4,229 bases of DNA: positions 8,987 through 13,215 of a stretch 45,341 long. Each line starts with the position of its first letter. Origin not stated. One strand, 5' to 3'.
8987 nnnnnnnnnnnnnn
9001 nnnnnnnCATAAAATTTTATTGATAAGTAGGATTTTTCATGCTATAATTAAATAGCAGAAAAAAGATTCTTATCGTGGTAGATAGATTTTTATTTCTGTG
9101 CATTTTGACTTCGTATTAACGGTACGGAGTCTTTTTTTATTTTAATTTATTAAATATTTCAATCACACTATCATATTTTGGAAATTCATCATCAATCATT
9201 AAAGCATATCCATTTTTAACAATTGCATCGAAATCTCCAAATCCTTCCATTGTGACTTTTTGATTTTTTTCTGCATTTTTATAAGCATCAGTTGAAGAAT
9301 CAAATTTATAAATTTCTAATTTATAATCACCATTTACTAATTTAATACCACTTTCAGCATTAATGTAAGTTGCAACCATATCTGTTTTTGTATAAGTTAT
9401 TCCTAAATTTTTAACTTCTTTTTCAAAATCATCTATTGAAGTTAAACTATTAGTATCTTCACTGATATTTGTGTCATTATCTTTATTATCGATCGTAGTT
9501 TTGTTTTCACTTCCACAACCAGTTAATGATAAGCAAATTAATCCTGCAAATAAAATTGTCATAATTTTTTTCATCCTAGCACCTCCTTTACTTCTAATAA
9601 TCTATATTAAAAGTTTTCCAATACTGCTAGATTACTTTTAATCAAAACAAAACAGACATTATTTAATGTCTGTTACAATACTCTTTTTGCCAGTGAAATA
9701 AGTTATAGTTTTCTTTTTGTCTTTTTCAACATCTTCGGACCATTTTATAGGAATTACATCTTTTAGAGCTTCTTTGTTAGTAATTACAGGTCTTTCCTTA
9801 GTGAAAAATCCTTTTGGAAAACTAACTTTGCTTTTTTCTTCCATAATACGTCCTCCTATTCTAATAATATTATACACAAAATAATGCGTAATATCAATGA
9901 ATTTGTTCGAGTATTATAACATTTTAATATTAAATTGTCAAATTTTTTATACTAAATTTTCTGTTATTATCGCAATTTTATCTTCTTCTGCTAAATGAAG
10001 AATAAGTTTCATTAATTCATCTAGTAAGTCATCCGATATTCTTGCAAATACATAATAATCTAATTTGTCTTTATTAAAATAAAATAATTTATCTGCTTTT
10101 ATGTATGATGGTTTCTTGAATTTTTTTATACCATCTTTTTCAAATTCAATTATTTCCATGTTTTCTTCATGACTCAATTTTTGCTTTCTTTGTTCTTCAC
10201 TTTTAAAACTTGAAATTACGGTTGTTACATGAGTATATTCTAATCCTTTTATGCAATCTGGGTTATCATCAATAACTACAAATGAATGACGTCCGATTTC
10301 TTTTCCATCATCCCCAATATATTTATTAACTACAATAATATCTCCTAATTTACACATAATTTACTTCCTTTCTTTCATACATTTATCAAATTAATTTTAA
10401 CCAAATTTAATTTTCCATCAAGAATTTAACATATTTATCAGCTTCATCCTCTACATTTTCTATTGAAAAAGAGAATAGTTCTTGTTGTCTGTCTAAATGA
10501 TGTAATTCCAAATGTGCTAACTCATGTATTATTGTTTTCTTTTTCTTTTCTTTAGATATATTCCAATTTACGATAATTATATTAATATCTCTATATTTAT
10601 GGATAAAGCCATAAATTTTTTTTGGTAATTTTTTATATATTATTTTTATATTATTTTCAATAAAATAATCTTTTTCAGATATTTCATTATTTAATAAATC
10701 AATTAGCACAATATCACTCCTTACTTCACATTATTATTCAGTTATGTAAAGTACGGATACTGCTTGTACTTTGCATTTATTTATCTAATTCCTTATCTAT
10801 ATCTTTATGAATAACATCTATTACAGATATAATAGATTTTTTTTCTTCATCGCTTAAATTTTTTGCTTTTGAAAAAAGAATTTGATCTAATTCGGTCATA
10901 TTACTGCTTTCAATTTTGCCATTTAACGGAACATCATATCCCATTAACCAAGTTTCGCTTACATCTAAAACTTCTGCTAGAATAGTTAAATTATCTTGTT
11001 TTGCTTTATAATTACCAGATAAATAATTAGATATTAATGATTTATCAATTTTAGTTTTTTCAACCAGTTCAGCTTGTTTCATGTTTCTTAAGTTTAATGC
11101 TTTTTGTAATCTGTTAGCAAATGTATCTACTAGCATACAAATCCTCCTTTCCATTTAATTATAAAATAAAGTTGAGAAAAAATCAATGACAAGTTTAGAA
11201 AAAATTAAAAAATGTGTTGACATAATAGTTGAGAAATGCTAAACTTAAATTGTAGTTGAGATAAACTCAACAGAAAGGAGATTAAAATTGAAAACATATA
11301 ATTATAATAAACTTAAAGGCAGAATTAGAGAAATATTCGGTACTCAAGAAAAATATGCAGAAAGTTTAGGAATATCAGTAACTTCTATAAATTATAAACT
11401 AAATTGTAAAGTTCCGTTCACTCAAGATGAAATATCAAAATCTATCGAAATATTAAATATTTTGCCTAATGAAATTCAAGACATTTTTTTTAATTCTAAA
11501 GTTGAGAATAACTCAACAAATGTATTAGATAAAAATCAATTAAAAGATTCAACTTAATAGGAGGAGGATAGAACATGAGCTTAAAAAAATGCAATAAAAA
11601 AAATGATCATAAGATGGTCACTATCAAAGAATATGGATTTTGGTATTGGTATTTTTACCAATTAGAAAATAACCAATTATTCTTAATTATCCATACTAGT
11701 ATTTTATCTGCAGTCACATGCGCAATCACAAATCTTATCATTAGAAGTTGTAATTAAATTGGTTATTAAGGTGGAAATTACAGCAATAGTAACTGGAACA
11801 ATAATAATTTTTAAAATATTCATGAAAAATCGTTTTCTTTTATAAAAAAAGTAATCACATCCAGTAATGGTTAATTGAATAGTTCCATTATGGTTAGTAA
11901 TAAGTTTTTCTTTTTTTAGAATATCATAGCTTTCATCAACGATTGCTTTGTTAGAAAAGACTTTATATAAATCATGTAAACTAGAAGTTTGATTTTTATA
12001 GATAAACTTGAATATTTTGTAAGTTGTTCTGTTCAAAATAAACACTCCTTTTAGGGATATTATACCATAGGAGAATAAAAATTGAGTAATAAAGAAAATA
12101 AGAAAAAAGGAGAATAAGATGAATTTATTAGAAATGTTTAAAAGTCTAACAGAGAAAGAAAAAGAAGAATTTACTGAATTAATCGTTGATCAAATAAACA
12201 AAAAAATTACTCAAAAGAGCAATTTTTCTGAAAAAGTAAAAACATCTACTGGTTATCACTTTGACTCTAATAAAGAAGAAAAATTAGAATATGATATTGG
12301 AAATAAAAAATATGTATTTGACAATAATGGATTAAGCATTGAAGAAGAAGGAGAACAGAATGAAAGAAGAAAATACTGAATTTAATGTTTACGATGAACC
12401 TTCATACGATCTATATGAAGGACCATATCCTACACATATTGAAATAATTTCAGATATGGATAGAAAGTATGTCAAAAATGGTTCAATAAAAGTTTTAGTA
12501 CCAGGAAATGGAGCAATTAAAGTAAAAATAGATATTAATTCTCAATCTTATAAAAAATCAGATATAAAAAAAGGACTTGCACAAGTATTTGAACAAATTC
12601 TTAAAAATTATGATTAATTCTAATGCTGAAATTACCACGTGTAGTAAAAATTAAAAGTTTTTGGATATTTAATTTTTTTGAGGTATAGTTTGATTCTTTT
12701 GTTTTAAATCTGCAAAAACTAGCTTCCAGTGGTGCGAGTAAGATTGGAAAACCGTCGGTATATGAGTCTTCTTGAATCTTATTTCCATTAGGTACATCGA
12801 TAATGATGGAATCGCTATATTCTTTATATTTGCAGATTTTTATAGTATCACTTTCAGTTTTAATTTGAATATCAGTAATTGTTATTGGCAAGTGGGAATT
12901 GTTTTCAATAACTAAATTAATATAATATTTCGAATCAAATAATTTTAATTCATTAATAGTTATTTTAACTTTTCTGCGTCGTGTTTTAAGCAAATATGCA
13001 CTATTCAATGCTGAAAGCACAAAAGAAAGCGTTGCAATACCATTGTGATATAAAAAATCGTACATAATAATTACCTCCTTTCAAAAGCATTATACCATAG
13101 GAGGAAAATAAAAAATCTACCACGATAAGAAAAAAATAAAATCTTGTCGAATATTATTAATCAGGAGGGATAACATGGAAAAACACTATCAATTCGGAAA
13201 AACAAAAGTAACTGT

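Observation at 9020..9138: Candidate ~85-nt sRNA gene with near-consensus promoter and intrinsic terminator at the int-proximal end of the prophage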

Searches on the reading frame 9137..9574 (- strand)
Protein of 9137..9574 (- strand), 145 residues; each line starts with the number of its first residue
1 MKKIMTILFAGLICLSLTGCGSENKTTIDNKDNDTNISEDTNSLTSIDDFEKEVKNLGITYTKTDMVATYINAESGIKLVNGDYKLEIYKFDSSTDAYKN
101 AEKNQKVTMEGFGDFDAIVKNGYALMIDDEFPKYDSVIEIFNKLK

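Call 22: search_protein_families(library=phrogs, proteins=[window:9137-9574:-], max_evalue=0.01)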
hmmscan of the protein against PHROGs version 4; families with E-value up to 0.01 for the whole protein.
window:9137-9574:- (145 aa): 6 families
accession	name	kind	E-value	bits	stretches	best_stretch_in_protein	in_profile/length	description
phrog_9170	-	unknown function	2.2e-06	28.6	1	1-56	1-59/159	-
phrog_8801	-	unknown function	9.3e-05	23.9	1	1-53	1-51/94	-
phrog_542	-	unknown function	0.00058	21.5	1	1-37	2-38/97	-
phrog_8870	-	unknown function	0.00073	20.4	1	1-60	1-57/156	-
phrog_902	-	unknown function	0.0015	19.9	1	1-63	5-65/118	-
phrog_3727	-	unknown function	0.0076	17.1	1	1-108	1-110/209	-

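Call 23: search_protein_families(library=pfam, proteins=[window:9137-9574:-], max_evalue=0.01)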
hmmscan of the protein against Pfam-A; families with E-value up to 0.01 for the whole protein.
window:9137-9574:- (145 aa): 0 families

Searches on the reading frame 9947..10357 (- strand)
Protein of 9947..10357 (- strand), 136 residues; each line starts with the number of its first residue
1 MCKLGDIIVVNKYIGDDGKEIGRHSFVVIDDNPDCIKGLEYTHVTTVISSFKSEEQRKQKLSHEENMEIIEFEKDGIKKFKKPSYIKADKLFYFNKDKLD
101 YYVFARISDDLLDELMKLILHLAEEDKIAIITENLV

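Call 22: search_protein_families(library=phrogs, proteins=[window:9947-10357:-], max_evalue=0.01)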
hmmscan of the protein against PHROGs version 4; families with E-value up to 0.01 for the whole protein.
window:9947-10357:- (136 aa): 3 families
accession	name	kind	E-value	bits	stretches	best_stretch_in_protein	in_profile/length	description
phrog_21589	-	unknown function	1.6e-33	116.9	1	1-135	1-132/132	-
phrog_13386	-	unknown function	0.0051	17.8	1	15-99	15-85/151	-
phrog_1936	-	moron, auxiliary metabolic gene and host takeover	0.0079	17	0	78-120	75-116/188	MazF-like growth inhibitor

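Call 23: search_protein_families(library=pfam, proteins=[window:9947-10357:-], max_evalue=0.01)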
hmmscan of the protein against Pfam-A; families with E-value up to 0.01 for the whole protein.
window:9947-10357:- (136 aa): 0 families

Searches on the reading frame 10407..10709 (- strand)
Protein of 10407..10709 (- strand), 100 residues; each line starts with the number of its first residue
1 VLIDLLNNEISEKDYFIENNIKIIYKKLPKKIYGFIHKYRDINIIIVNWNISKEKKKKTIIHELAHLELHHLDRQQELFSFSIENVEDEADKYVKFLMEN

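Call 22: search_protein_families(library=phrogs, proteins=[window:10407-10709:-], max_evalue=0.01)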
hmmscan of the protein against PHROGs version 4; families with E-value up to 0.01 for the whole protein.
window:10407-10709:- (100 aa): 8 families
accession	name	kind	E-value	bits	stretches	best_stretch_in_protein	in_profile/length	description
phrog_87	-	other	1.8e-12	48.5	1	14-93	45-122/227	metallo-protease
phrog_2439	-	transcription regulation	4.4e-06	26.8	1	31-93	171-234/367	transcriptional regulator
phrog_1914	-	unknown function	5.9e-06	27.1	1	18-95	51-138/222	-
phrog_1516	-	unknown function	1.9e-05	25.4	1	17-85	43-117/227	-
phrog_20936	-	unknown function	5.2e-05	24.6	1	20-68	5-54/91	-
phrog_11752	-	unknown function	0.0014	19.2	1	22-94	99-171/183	-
phrog_23273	-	unknown function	0.0028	18.8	1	6-51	102-147/173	-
phrog_19315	-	unknown function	0.0034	17.4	1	23-97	59-143/348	-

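Call 23: search_protein_families(library=pfam, proteins=[window:10407-10709:-], max_evalue=0.01)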
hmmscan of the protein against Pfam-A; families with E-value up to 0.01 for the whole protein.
window:10407-10709:- (100 aa): 1 family
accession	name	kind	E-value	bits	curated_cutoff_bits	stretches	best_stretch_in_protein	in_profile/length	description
PF06114.19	Peptidase_M78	-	4.9e-09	36.5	22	1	20-91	5-79/123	IrrE N-terminal-like domain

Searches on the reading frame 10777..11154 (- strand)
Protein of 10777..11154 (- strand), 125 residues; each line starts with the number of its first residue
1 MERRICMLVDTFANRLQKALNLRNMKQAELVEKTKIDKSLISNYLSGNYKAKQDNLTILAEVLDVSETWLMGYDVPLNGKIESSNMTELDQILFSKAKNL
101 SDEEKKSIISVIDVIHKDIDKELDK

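Call 22: search_protein_families(library=phrogs, proteins=[window:10777-11154:-], max_evalue=0.01)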
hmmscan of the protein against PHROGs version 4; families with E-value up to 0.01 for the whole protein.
window:10777-11154:- (125 aa): 17 families
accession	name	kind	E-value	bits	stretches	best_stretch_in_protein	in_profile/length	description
phrog_8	-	transcription regulation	9.1e-15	55.9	1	8-102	73-150/346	transcriptional regulator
phrog_2967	-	transcription regulation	1.3e-14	55.3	1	11-102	10-99/225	transcriptional regulator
phrog_4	-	transcription regulation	1.2e-12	48.5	1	10-99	135-205/400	transcriptional repressor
phrog_2328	-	transcription regulation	5.4e-10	40.1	1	10-83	14-90/128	transcriptional repressor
phrog_3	-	transcription regulation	1.8e-09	38.9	1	7-97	84-172/430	transcriptional repressor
phrog_2439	-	transcription regulation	3e-08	33.9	1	14-113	10-99/367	transcriptional regulator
phrog_1124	-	transcription regulation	1.3e-05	25.8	1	12-67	5-63/177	transcriptional regulator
phrog_1468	-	transcription regulation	1.4e-05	25.6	1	10-69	6-64/67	transcriptional repressor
phrog_4583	-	transcription regulation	2.2e-05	25.4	1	11-70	10-69/81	transcriptional repressor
phrog_5736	-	transcription regulation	6.5e-05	24.1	1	14-118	9-116/133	transcriptional regulator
phrog_1994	-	DNA, RNA and nucleotide metabolism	8.2e-05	23.6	1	14-80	2-64/170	DNA binding protein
phrog_147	-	transcription regulation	0.0011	20.3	1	11-71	4-67/100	transcriptional regulator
phrog_34939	-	unknown function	0.0012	19.6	1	10-73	8-72/280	-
phrog_2136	-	unknown function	0.0014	19.4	1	26-62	45-82/89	-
phrog_3037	-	transcription regulation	0.0023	18.8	1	12-114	27-110/189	transcriptional repressor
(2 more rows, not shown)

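Call 23: search_protein_families(library=pfam, proteins=[window:10777-11154:-], max_evalue=0.01)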
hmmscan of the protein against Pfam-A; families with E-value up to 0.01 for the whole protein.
window:10777-11154:- (125 aa): 4 families
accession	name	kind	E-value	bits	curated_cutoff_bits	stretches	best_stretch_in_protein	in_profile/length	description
PF12844.13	HTH_19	-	2.6e-10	40.5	30.2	1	14-71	2-59/64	Helix-turn-helix domain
PF01381.28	HTH_3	-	2.3e-09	37.6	23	1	16-70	1-55/55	Helix-turn-helix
PF13443.12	HTH_26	-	5.6e-05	23.7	22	1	15-65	1-52/63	Cro/C1-type HTH DNA-binding domain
PF13560.12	HTH_31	-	0.0035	18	27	1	23-67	13-58/64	Helix-turn-helix domain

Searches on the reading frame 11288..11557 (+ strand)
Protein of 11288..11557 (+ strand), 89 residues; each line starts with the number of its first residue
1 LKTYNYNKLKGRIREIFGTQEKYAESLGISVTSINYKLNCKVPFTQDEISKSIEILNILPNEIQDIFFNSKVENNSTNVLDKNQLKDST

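Call 22: search_protein_families(library=phrogs, proteins=[window:11288-11557:+], max_evalue=0.01)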
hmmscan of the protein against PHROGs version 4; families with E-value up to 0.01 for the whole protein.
window:11288-11557:+ (89 aa): 1 family
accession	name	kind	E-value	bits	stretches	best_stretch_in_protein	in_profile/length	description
phrog_4583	-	transcription regulation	3.3e-05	24.8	1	19-62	25-68/81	transcriptional repressor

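Call 23: search_protein_families(library=pfam, proteins=[window:11288-11557:+], max_evalue=0.01)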
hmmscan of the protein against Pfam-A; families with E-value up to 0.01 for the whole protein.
window:11288-11557:+ (89 aa): 1 family
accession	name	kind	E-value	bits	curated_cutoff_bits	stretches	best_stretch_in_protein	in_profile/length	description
PF05339.17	DUF739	-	6.6e-17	61.9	27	1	3-69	2-68/69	Protein of unknown function (DUF739)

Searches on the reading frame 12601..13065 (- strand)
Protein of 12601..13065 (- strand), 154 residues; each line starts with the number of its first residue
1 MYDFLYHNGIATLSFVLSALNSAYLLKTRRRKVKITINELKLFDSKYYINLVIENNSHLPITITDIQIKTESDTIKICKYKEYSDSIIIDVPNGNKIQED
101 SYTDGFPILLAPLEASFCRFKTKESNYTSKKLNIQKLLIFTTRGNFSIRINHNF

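Call 22: search_protein_families(library=phrogs, proteins=[window:12601-13065:-], max_evalue=0.01)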
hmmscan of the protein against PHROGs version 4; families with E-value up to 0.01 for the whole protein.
window:12601-13065:- (154 aa): 1 family
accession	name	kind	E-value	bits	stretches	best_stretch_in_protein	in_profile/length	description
phrog_17486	-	unknown function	8.1e-07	29.8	1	10-151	11-143/161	-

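Call 23: search_protein_families(library=pfam, proteins=[window:12601-13065:-], max_evalue=0.01)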
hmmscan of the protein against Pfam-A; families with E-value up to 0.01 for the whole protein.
window:12601-13065:- (154 aa): 0 families
